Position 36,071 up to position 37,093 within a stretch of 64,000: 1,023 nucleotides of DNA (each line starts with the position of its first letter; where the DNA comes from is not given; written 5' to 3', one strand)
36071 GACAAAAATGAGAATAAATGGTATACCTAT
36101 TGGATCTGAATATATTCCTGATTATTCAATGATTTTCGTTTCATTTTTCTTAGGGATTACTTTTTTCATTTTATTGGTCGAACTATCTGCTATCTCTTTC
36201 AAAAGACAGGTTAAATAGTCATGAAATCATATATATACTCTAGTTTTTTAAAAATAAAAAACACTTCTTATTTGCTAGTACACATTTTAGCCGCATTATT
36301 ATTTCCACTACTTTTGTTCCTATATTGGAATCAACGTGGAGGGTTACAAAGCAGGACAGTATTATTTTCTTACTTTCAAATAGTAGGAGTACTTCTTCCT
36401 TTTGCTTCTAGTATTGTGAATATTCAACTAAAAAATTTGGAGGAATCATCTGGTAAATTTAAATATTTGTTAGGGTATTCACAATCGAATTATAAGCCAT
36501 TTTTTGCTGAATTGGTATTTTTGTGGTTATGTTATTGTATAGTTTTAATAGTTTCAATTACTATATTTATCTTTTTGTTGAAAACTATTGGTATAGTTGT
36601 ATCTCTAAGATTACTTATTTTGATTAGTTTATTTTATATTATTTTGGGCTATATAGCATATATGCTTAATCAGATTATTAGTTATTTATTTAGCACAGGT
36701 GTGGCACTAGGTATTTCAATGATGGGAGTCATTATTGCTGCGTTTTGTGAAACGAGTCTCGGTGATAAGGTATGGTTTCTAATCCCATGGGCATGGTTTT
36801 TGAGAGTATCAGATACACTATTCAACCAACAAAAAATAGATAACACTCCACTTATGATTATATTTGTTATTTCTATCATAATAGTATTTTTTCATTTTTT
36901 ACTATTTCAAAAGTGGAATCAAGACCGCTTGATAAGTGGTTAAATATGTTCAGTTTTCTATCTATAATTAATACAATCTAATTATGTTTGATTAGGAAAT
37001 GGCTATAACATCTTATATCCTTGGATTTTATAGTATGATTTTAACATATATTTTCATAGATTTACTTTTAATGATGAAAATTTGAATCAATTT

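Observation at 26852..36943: Streptin-like class I lantibiotic locus (lanR, lanK, lanA, lanT, lanC, lanB, lanF, lanE, lanG) with a deletion removing the precursor core and the lanT 5-prime end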

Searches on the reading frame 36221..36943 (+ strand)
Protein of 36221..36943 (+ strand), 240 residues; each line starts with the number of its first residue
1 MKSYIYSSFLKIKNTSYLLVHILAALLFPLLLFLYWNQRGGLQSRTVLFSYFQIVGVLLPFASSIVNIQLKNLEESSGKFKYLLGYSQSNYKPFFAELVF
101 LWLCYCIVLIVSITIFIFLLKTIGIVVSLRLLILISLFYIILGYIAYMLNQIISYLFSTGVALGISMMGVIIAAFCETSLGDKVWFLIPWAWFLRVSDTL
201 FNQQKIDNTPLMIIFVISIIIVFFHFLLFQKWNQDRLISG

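Call 4: search_protein_families(library=pfam, proteins=[window:36221-36943:+], max_evalue=0.01)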
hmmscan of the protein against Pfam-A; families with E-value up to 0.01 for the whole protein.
window:36221-36943:+ (240 aa): 1 family
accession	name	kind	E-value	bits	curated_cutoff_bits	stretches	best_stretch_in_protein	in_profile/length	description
PF12730.13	ABC2_membrane_4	-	3e-05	24.5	27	1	8-167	5-171/179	ABC-2 family transporter protein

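Call 6: search_protein_families(library=ncbifam, proteins=[window:36221-36943:+], max_evalue=0.01)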
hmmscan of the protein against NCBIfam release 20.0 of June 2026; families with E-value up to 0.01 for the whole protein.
window:36221-36943:+ (240 aa): 1 family
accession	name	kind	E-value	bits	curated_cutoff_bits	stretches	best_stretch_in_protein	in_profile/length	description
TIGR03733.1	lanti_perm_MutG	subfamily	1e-62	211.8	117.2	1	4-235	2-247/248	lantibiotic immunity ABC transporter MutG family permease subunit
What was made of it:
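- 36221..36943 (+): lanG, immunity ABC permease, 240 aa, intact. TIGR03733, 211.8 bits against a cut-off of 117.2 (call 6).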
